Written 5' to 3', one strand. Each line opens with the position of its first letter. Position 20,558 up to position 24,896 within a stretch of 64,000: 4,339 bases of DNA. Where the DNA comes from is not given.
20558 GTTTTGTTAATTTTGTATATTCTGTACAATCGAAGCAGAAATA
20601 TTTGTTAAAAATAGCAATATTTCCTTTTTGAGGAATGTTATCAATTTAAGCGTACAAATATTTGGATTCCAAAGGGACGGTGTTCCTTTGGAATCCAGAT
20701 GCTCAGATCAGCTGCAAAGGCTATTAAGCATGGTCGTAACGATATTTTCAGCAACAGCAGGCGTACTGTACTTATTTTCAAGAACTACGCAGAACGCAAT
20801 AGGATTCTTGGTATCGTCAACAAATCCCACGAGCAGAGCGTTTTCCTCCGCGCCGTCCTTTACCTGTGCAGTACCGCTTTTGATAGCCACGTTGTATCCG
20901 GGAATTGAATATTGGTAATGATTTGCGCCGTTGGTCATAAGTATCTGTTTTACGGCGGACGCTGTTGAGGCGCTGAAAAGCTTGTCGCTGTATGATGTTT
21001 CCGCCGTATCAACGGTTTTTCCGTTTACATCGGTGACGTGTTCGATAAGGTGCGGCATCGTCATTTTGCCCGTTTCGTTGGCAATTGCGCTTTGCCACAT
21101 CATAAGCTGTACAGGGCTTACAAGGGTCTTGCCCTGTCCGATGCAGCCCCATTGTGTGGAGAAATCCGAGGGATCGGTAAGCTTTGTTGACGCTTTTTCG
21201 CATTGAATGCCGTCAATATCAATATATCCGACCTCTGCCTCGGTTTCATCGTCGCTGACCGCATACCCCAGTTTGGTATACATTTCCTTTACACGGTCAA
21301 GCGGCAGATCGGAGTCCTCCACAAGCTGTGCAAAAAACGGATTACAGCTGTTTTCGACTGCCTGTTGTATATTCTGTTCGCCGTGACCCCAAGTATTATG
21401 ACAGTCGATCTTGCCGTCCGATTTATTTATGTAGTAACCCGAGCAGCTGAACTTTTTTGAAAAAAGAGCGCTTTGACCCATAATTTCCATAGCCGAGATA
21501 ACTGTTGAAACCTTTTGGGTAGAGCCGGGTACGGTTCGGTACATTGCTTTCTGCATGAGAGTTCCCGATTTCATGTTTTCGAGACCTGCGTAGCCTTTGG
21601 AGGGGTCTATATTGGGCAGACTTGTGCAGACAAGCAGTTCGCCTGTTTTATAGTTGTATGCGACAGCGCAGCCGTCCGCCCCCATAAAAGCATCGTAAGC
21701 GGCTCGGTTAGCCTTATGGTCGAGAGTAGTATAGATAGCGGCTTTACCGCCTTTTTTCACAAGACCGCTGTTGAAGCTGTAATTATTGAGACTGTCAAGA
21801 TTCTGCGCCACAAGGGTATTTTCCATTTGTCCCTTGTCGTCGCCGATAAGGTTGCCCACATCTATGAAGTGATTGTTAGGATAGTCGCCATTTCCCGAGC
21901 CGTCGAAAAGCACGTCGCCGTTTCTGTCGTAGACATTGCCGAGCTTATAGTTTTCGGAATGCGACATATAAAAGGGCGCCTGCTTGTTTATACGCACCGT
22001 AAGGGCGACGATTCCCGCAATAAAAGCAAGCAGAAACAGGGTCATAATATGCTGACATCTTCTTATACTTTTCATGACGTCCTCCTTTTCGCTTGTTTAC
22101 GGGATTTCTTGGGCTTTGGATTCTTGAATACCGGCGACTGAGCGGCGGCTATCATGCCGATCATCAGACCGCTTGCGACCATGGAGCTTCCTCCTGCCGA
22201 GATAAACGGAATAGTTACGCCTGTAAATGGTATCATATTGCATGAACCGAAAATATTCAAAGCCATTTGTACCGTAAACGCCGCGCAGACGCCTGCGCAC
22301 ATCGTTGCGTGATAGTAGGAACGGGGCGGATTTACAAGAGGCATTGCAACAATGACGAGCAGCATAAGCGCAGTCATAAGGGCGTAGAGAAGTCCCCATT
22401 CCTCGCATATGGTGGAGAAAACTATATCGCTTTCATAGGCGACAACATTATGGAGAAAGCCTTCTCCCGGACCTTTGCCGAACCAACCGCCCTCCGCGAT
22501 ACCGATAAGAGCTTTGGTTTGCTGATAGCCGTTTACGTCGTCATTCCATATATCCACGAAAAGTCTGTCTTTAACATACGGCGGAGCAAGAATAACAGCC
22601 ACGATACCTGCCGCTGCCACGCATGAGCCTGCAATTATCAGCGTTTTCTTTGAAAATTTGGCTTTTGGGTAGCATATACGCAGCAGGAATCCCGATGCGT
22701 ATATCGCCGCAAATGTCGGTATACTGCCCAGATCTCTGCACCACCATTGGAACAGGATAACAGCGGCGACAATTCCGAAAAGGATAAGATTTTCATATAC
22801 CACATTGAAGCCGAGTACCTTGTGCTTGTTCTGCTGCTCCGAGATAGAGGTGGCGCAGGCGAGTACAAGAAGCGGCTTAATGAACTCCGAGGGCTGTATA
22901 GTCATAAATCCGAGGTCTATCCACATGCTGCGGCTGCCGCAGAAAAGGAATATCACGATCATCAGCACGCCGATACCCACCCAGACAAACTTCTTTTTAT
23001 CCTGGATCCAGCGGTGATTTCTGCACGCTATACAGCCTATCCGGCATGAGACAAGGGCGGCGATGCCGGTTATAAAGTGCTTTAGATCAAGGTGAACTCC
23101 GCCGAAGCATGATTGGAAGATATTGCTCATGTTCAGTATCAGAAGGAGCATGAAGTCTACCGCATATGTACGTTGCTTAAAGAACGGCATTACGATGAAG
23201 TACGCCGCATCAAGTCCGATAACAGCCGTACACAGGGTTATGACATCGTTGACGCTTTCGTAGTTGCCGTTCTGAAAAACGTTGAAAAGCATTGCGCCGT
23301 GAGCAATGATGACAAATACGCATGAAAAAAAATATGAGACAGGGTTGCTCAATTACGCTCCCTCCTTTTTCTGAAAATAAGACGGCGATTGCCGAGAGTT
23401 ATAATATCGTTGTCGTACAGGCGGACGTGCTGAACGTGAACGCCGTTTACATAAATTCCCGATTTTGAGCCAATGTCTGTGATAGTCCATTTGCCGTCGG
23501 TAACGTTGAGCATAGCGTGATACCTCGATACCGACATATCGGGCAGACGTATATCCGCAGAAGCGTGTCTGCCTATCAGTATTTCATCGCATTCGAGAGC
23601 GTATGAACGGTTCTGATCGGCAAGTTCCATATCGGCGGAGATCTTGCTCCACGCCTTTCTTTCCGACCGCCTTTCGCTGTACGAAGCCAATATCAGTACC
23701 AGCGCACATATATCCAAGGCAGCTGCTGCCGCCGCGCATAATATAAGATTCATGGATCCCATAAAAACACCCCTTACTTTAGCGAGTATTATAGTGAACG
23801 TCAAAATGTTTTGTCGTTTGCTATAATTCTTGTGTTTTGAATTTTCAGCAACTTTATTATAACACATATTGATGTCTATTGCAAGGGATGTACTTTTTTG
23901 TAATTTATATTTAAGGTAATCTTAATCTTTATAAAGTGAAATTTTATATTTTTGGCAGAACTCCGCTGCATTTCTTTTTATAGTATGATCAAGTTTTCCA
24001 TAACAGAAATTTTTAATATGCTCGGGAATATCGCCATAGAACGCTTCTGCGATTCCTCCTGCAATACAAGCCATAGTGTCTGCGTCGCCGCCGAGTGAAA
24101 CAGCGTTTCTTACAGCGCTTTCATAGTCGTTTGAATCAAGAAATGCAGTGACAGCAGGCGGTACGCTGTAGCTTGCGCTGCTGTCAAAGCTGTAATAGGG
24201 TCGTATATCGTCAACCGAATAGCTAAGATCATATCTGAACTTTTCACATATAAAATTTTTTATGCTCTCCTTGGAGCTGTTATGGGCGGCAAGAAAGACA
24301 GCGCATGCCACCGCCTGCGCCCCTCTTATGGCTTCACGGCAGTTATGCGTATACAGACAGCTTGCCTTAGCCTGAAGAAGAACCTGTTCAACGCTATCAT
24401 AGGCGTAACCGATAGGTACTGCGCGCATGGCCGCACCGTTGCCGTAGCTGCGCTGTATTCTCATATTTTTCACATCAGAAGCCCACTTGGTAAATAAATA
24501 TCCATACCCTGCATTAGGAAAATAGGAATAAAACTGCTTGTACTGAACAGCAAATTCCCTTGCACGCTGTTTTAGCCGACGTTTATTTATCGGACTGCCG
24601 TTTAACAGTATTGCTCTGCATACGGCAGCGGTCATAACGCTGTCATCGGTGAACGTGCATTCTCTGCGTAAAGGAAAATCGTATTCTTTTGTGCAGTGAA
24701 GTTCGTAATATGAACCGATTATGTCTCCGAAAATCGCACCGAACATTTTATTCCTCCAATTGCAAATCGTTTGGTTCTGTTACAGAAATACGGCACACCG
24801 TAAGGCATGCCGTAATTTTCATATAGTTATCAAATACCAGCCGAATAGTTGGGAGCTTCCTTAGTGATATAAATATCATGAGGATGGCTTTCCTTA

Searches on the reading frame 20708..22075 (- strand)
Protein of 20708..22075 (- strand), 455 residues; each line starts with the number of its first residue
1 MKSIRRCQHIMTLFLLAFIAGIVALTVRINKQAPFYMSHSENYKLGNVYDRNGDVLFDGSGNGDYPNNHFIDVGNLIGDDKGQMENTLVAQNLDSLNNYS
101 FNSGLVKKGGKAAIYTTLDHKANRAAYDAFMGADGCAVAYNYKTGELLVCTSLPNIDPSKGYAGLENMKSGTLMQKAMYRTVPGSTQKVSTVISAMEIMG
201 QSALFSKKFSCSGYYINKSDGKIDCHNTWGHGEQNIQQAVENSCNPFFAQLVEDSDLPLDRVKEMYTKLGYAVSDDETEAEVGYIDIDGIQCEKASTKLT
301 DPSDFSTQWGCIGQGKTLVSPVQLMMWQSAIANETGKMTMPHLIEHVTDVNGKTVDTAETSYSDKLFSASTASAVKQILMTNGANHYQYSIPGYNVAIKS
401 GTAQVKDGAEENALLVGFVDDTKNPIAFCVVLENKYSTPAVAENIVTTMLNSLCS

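Call 47: search_protein_families(library=pfam, proteins=[window:20708-22075:-], max_evalue=0.001)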
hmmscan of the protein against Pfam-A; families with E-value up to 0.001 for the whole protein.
window:20708-22075:- (455 aa): 1 family
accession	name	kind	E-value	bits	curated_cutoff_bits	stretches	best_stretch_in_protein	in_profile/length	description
PF00905.27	Transpeptidase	-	3.3e-36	125.5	22.1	1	135-447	1-295/299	Penicillin binding protein transpeptidase domain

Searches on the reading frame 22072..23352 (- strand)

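Call 47: search_protein_families(library=pfam, proteins=[window:22072-23352:-], max_evalue=0.001)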
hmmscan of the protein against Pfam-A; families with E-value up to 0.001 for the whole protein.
window:22072-23352:- (426 aa): 1 family
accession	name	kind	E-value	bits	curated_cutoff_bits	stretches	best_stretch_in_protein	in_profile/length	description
PF01098.24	FTSW_RODA_SPOVE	-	4e-41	141.6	26.4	1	98-404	44-350/356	Cell cycle protein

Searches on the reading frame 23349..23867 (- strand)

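Call 47: search_protein_families(library=pfam, proteins=[window:23349-23867:-], max_evalue=0.001)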
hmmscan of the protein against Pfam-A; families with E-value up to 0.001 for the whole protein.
window:23349-23867:- (172 aa): 2 families
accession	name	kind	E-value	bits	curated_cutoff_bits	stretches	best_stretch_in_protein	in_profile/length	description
PF00498.31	FHA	-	3.2e-21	76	20.7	1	97-159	2-67/67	FHA domain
PF16697.10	Yop-YscD_cpl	-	6.7e-17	62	33.2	1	84-167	7-92/94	Inner membrane component of T3SS, cytoplasmic domain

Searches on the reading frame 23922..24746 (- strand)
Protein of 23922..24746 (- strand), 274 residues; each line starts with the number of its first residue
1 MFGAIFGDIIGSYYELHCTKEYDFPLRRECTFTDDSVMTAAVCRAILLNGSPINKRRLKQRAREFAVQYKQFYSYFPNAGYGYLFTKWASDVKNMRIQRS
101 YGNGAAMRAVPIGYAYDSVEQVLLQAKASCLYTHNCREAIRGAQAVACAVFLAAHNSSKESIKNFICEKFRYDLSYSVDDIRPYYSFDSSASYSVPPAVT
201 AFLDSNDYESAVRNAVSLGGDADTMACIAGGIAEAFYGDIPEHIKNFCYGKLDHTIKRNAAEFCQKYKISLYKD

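Call 47: search_protein_families(library=pfam, proteins=[window:23922-24746:-], max_evalue=0.001)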
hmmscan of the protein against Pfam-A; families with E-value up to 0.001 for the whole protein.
window:23922-24746:- (274 aa): 1 family
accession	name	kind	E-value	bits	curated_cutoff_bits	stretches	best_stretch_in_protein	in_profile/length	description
PF03747.19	ADP_ribosyl_GH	-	2.3e-30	106.7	26.2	1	1-241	3-285/287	ADP-ribosylglycohydrolase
